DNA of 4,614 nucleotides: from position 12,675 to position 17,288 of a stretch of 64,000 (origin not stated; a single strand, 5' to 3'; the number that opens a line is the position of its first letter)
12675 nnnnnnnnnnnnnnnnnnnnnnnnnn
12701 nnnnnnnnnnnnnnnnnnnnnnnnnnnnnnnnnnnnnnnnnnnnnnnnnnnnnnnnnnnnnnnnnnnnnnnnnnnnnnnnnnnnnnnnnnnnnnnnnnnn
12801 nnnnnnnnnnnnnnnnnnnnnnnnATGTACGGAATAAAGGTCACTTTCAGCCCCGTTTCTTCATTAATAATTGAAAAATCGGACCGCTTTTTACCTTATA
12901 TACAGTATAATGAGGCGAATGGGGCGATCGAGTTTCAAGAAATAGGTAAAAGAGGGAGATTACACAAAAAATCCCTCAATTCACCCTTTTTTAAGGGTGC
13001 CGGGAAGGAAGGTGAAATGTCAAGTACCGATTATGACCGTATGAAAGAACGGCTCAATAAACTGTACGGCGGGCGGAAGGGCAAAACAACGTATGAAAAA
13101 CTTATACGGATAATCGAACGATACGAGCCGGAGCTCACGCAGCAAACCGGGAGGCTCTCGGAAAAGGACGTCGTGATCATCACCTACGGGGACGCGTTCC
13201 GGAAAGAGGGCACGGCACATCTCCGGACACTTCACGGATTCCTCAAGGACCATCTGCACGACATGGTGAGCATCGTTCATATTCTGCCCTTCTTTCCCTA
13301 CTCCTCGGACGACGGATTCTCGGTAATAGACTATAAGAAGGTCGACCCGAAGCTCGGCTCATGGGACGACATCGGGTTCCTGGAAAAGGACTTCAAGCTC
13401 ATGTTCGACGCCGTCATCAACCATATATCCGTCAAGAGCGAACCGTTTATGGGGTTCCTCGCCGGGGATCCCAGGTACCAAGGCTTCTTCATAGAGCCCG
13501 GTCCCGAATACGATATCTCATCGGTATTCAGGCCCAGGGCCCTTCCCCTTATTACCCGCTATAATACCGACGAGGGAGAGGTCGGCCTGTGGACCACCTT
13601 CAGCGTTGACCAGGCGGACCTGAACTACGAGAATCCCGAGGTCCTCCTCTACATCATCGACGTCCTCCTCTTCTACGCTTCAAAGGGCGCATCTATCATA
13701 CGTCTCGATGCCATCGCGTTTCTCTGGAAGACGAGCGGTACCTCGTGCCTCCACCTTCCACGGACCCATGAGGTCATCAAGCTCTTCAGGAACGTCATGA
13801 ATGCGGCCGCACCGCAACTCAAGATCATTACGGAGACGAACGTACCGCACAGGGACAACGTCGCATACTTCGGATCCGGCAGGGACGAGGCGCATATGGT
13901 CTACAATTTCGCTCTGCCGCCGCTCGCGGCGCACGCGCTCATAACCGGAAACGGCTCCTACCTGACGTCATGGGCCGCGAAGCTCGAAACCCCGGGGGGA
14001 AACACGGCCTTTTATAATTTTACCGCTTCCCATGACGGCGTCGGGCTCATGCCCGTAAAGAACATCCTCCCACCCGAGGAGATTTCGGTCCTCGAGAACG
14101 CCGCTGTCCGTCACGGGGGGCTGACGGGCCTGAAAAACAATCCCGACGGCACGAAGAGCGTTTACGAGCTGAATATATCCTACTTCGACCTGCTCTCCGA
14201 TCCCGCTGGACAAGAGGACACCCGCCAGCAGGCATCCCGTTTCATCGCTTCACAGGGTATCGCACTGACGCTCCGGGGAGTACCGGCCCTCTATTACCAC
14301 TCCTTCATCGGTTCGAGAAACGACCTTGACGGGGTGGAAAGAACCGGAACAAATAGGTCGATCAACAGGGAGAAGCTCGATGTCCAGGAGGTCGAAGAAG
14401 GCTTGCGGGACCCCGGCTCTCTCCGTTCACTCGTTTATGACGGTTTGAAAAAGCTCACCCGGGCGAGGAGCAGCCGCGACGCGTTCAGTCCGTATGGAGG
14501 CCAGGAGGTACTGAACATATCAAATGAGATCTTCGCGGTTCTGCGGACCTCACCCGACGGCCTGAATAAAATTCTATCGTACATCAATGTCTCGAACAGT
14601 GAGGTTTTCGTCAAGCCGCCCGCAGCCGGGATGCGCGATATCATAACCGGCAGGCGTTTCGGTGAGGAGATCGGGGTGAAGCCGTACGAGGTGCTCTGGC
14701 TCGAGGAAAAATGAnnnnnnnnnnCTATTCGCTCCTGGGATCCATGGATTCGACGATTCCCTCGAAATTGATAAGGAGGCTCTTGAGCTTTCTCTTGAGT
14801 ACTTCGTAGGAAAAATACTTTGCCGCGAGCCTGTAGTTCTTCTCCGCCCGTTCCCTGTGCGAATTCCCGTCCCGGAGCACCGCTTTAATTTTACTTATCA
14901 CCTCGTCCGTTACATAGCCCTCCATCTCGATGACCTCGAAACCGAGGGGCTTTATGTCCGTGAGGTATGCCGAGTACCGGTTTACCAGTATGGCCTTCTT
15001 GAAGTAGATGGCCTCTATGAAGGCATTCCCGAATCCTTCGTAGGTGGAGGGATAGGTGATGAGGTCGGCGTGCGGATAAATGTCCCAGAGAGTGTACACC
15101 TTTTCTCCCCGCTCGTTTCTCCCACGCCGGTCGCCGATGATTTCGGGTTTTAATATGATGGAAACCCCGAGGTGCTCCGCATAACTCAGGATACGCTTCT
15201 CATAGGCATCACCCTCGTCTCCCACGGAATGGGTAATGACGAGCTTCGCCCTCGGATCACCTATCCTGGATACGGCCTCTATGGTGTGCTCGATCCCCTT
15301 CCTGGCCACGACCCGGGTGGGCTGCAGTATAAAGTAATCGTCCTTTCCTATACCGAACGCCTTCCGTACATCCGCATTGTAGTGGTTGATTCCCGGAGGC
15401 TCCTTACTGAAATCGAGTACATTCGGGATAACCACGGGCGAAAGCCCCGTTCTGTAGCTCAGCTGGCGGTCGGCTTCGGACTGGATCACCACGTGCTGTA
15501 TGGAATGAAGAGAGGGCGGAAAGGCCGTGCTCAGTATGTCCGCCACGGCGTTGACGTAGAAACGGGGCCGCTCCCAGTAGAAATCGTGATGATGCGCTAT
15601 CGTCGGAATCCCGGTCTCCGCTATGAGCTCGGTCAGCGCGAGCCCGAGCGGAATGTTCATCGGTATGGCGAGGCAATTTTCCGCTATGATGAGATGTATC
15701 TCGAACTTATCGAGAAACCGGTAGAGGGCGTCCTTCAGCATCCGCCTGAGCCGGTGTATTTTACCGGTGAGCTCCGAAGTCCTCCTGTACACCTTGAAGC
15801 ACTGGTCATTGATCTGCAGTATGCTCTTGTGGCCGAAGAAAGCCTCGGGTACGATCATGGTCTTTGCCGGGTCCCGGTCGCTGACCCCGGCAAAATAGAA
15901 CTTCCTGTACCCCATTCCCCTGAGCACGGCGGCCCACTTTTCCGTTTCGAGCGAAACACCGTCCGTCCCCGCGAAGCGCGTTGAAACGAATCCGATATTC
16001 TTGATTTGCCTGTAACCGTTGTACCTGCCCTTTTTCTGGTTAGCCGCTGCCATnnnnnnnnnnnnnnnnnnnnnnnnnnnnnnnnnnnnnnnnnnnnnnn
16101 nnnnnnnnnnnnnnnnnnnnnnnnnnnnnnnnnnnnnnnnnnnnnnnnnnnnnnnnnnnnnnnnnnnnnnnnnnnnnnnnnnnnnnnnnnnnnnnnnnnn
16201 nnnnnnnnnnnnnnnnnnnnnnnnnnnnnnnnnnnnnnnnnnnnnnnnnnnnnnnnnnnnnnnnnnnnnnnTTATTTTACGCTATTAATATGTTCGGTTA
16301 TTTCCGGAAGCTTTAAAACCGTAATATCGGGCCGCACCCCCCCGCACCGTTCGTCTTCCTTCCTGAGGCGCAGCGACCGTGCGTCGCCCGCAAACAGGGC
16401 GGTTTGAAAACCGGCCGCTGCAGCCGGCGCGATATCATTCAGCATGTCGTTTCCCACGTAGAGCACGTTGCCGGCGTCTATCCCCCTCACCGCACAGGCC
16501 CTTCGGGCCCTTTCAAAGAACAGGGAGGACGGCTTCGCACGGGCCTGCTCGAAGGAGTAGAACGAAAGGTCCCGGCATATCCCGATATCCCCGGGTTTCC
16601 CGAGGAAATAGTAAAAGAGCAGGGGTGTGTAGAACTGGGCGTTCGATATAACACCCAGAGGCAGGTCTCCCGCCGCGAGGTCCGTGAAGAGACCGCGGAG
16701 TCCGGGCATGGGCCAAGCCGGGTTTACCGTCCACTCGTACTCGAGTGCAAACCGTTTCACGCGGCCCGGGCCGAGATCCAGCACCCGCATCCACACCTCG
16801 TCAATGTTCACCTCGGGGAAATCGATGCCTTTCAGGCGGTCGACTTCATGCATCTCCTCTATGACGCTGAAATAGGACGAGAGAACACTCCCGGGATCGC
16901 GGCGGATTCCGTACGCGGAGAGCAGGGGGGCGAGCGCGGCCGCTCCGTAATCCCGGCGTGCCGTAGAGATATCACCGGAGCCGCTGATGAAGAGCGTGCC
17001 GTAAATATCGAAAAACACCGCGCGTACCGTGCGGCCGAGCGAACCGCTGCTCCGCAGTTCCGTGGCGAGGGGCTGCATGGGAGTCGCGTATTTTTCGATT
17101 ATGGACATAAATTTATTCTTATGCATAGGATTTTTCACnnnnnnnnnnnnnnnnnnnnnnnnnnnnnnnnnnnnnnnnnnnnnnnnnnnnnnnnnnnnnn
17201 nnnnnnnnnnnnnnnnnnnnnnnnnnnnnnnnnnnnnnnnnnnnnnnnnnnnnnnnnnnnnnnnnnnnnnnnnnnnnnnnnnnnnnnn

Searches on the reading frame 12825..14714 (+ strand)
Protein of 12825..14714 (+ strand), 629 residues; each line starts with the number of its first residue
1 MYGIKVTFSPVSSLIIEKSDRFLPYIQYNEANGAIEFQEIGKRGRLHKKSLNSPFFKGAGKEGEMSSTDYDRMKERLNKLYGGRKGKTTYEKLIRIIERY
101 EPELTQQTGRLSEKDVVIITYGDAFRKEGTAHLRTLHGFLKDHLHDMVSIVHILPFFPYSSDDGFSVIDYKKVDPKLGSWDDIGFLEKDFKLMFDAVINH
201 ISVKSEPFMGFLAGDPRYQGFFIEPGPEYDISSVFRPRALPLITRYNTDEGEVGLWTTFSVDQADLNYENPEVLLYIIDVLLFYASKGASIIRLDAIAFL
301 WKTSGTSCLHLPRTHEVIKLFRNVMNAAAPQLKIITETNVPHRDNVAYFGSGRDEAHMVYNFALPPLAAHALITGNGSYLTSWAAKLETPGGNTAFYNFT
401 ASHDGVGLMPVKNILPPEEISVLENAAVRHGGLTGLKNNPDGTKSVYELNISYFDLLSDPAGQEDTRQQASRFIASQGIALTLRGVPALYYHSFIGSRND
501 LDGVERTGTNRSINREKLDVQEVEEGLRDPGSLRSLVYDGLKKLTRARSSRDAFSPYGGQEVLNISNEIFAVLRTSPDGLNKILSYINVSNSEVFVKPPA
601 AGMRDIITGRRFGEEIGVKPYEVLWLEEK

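Call 3: search_protein_families(library=pfam, proteins=[window:12825-14714:+], max_evalue=0.01)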
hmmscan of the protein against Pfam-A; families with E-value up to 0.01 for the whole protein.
window:12825-14714:+ (629 aa): 1 family
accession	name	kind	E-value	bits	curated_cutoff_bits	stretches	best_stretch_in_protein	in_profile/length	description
PF00128.31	Alpha-amylase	-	1.3e-22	81.1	22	1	148-368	33-272/446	Alpha amylase, catalytic domain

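Call 4: search_protein_families(library=ncbifam, proteins=[window:12825-14714:+], max_evalue=0.01)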
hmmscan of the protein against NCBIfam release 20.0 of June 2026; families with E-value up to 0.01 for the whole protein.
window:12825-14714:+ (629 aa): 7 families
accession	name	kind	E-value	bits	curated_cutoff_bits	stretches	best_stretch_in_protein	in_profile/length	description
TIGR03852.1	sucrose_gtfA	equivalog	1.7e-61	208.2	334.4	1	116-593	3-464/470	sucrose phosphorylase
TIGR02456.1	treS_nterm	equivalog_domain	2.3e-34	118.8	678.35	1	129-408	23-311/539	maltose alpha-D-glucosyltransferase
TIGR02403.1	trehalose_treC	equivalog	1.5e-20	73.4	799.05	1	116-302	6-200/544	alpha,alpha-phosphotrehalase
NF008183.0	PRK10933.1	subfamily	6.6e-13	48.2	535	1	129-302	28-207/551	alpha,alpha-phosphotrehalase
NF041090.1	Cyc-maltodext_AglB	equivalog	2.4e-10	39.8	540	1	148-226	79-162/470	cyclomaltodextrinase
NF051899.1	BetGalacBglAAgro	equivalog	1.3e-08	33.7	900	1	147-208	41-108/537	beta-galactosidase BglA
NF008051.0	PRK10785.1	equivalog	0.00042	18.6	568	1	148-207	193-257/607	maltodextrin glucosidase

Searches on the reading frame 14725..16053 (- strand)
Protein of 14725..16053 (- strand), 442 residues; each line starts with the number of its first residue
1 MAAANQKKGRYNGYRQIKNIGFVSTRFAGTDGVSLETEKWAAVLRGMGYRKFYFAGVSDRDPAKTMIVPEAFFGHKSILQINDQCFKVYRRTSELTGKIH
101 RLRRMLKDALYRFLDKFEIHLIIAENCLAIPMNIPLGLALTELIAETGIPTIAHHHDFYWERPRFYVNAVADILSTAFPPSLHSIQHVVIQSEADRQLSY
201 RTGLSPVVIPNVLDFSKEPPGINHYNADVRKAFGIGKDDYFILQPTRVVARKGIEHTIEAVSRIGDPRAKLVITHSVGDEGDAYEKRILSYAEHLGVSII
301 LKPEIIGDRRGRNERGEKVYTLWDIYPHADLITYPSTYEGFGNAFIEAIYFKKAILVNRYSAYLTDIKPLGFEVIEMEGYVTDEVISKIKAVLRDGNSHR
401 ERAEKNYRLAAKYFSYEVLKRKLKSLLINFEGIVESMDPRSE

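Call 3: search_protein_families(library=pfam, proteins=[window:14725-16053:-], max_evalue=0.01)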
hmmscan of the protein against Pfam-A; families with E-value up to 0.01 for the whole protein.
window:14725-16053:- (442 aa): 4 families
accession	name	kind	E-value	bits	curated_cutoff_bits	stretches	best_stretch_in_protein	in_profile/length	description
PF00534.26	Glycos_transf_1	-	4e-12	46.5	26.4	1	229-406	5-168/172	Glycosyl transferases group 1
PF13692.12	Glyco_trans_1_4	-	1.3e-05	25.9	27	1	248-360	10-108/142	Glycosyl transferases group 1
PF13439.12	Glyco_transf_4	-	8.9e-05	23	28.5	1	97-215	49-168/170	Glycosyltransferase Family 4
PF20706.3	GT4-conflict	-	0.0013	18.3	26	1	246-405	204-367/385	Family 4 Glycosyltransferase in conflict systems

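Call 4: search_protein_families(library=ncbifam, proteins=[window:14725-16053:-], max_evalue=0.01)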
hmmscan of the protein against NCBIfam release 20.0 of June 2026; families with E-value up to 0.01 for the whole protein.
window:14725-16053:- (442 aa): 10 families
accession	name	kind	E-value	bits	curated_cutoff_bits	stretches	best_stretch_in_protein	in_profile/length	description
NF041101.1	manno_glu_gly_synth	equivalog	3.3e-67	227.1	640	1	20-426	3-430/431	mannosylglucosylglycerate synthase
NF038295.1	EPS_HpsP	equivalog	2.9e-10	39.7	550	1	190-422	160-379/388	hormogonium polysaccharide biosynthesis glycosyltransferase HpsP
NF012028.0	PRK15484.1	subfamily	6e-06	25.6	618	1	225-426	179-374/380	lipopolysaccharide N-acetylglucosaminyltransferase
TIGR04047.1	MSMEG_0565_glyc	hypoth_equivalog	1.3e-05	24.4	259.85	1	185-395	140-341/373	MSMEG_0565 family glycosyltransferase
TIGR02149.1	glgA_Coryne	subfamily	0.0013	17.9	302.4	1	208-419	173-379/391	glycogen synthase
NF047684.1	TeichurnBiosyTuaC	equivalog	0.0023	16.9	550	1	176-359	156-320/391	teichuronic acid biosynthesis protein TuaC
TIGR03449.1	mycothiol_MshA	equivalog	0.0031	16.5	462.5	1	219-423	203-396/406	D-inositol-3-phosphate glycosyltransferase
NF050056.1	ProtGlycPglH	equivalog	0.0044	16.1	600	0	318-426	242-349/354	GalNAc-alpha-(1->4)-GalNAc-alpha-(1->3)-diNAcBac-PP-undecaprenol alpha-1,4-N-acetyl-D-galactosaminyltransferase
NF046085.1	XrtY_assoc_Gly1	equivalog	0.0063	15.4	400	1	198-420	176-374/387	XrtY-associated glycosyltransferase XYAG1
NF038229.1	Glyco4_Geo_Pelo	equivalog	0.0084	15.2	400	0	324-358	233-267/338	GPMC system family 4 glycosyltransferase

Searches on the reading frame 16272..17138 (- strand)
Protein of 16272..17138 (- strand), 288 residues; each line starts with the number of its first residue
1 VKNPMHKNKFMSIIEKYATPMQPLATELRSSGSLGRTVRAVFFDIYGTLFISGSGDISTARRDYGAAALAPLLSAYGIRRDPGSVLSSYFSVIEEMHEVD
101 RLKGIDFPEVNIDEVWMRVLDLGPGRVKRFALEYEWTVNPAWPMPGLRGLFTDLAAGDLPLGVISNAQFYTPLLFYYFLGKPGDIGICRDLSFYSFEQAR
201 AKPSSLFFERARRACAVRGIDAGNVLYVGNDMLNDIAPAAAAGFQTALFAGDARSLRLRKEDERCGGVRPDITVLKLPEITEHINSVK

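Call 13: search_protein_families(library=pfam, proteins=[window:16272-17138:-], max_evalue=0.001)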
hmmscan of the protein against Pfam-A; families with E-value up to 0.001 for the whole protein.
window:16272-17138:- (288 aa): 2 families
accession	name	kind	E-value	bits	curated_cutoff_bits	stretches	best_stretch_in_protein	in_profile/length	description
PF00702.32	Hydrolase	-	5.2e-07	30.7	26.4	1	38-243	1-191/191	haloacid dehalogenase-like hydrolase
PF13242.12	Hydrolase_like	-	4.3e-06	27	22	1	201-260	3-60/75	HAD-hyrolase-like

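Call 15: search_protein_families(library=ncbifam, proteins=[window:16272-17138:-], max_evalue=0.01)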
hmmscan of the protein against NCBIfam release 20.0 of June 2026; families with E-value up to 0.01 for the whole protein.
window:16272-17138:- (288 aa): 8 families
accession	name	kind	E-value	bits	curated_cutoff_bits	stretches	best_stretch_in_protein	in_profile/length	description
NF053830.1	RUBPPhHalo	equivalog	3.4e-07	30.1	330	1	190-282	147-232/234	ribulose-1,5-bisphosphate 5-phosphatase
TIGR02252.1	DREG-2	subfamily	1.1e-06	28.6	155.2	1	144-248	107-203/203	HAD hydrolase, REG-2-like, family IA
TIGR02253.1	CTE7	subfamily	1.3e-06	28.4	169.75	1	197-255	145-200/221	TIGR02253 family HAD-type hydrolase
TIGR01458.1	HAD-SF-IIA-hyp3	hypoth_equivalog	2.2e-05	23.9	175.95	1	201-284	178-254/257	TIGR01458 family HAD-type hydrolase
NF009696.0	PRK13222.1-3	equivalog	0.00014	21.6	359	1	144-247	89-184/223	N-acetylmuramic acid 6-phosphate phosphatase MupP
TIGR01459.1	HAD-SF-IIA-hyp4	hypoth_equivalog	0.0047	16.4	103.75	1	201-249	194-240/242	TIGR01459 family HAD-type hydrolase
TIGR01460.1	HAD-SF-IIA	subfamily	0.0068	16.2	100.15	0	202-248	197-242/246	HAD-IIA family hydrolase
TIGR01449.2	PGP_bact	equivalog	0.0091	15.5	180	0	212-249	148-184/213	phosphoglycolate phosphatase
